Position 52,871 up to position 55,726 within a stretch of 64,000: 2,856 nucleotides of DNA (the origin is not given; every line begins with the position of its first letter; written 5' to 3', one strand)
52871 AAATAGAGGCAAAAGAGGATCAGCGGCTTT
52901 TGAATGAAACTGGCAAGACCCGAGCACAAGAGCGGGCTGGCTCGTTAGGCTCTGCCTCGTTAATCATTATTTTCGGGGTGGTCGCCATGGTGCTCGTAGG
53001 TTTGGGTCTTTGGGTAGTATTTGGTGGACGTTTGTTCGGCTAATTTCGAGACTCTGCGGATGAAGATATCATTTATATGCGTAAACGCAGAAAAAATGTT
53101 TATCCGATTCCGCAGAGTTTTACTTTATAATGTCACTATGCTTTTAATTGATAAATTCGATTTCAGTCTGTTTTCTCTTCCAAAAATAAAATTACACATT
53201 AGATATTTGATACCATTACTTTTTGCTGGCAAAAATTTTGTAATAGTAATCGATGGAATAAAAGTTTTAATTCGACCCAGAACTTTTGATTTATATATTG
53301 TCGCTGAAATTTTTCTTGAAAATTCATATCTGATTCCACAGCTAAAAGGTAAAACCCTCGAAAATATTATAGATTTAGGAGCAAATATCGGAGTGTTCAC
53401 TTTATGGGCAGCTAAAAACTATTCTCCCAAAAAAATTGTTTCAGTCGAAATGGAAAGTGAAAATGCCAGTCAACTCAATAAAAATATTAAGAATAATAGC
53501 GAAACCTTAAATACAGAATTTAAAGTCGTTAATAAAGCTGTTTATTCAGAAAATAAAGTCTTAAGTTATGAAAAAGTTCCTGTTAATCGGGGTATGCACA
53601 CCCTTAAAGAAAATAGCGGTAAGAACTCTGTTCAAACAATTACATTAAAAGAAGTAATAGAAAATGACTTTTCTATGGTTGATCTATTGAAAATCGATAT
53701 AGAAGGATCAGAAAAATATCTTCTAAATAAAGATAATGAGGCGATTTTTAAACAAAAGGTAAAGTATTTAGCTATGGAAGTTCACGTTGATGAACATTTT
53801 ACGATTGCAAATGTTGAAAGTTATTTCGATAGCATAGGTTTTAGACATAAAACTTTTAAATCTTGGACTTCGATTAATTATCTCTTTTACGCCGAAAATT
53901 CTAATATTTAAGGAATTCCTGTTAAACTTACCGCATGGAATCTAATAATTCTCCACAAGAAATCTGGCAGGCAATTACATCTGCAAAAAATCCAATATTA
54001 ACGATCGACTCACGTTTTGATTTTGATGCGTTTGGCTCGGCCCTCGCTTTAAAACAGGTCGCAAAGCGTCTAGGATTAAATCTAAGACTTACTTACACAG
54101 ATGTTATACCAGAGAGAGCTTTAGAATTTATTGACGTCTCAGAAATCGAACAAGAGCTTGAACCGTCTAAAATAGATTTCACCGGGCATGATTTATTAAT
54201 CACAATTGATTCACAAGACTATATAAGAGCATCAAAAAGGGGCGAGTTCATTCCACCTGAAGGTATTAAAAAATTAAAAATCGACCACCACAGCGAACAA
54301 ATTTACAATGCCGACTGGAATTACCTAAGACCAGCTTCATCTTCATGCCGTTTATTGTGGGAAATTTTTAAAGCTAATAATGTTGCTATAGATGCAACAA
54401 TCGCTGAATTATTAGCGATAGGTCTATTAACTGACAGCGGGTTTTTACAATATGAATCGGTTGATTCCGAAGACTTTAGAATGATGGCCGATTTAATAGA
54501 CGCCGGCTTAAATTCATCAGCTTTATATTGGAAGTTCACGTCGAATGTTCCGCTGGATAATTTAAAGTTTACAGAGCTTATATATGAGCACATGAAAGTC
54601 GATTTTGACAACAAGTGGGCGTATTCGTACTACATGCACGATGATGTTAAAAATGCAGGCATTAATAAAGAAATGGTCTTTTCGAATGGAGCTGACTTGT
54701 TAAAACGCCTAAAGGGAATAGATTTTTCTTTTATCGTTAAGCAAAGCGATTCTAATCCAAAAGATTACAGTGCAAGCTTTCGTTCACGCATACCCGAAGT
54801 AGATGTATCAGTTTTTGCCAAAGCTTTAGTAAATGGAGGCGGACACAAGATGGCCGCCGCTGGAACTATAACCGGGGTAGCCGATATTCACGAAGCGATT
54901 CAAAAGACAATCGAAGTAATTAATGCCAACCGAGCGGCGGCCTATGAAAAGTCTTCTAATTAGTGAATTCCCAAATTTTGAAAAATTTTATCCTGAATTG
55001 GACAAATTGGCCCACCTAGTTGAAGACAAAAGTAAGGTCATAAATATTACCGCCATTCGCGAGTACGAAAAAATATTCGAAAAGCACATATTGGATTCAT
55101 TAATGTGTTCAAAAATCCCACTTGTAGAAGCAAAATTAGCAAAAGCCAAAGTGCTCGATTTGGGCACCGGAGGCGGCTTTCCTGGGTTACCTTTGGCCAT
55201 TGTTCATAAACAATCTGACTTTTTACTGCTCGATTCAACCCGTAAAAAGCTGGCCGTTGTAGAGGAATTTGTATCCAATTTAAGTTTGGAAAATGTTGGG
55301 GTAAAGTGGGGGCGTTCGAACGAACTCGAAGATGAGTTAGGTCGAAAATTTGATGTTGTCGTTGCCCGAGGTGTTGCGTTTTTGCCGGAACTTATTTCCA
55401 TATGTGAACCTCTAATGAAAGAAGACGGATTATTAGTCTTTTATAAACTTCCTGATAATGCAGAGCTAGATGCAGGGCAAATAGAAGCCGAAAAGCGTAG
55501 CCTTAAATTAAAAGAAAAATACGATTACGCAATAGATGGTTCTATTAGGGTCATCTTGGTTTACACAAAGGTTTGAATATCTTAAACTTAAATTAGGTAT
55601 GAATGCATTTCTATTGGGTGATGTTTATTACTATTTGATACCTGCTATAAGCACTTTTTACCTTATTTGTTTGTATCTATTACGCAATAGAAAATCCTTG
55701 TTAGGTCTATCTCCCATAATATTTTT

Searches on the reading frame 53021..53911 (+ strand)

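Call 10: search_protein_families(library=pfam, proteins=[window:53021-53911:+])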
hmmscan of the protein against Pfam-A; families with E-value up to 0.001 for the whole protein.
window:53021-53911:+ (296 aa): 3 families
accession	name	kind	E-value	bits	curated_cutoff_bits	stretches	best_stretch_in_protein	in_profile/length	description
PF05050.19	Methyltransf_21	-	2.9e-12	47.5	22.7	1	118-275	1-172/173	Methyltransferase FkbM domain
PF05175.20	MTS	-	1.9e-05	24.8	23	1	103-196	22-112/170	Methyltransferase small domain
PF02475.24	TRM5-TYW2_MTfase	-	5.9e-05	23.5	28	1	112-160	36-84/164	TRM5/TYW2 methyltransferase domain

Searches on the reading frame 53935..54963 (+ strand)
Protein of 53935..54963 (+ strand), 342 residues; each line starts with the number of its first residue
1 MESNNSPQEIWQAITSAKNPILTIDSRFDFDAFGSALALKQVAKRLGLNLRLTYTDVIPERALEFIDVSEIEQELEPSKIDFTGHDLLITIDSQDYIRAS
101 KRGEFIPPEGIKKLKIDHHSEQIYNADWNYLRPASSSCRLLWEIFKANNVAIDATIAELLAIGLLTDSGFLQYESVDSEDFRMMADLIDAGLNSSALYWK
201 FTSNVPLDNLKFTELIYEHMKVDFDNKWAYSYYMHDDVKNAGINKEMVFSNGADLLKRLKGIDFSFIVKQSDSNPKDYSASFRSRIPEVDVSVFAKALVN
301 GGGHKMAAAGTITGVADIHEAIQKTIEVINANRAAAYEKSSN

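Call 10: search_protein_families(library=pfam, proteins=[window:53935-54963:+])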
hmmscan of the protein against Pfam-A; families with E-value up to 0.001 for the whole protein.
window:53935-54963:+ (342 aa): 2 families
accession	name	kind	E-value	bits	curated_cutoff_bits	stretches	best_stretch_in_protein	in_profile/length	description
PF01368.27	DHH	-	8.6e-12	45.9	28.1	1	24-163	6-124/125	DHH family, N-terminal domain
PF02272.25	DHHA1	-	7.7e-08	33.2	25.9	1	250-330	19-101/102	DHHA1 domain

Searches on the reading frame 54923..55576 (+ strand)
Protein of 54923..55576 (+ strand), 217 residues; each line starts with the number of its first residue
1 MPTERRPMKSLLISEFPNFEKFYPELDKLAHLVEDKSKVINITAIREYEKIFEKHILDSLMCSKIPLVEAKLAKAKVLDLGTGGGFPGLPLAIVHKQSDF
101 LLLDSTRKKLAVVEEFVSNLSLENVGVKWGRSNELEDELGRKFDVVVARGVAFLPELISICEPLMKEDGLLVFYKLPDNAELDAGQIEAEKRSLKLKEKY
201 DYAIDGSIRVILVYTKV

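Call 10: search_protein_families(library=pfam, proteins=[window:54923-55576:+])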
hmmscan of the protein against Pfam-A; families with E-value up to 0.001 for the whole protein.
window:54923-55576:+ (217 aa): 5 families
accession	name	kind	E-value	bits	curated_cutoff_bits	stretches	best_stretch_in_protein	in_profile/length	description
PF02527.21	GidB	-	1e-32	113.4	27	1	25-193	4-167/184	rRNA small subunit methyltransferase G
PF13847.12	Methyltransf_31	-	1.2e-09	38.5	27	1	74-183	4-119/145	Methyltransferase domain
PF08242.18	Methyltransf_12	-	0.00048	21.3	30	0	78-151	1-74/98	Methyltransferase domain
PF05175.20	MTS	-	0.00055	20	23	1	71-147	30-103/170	Methyltransferase small domain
PF13649.12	Methyltransf_25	-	0.00062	20.8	27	1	77-153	1-76/97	Methyltransferase domain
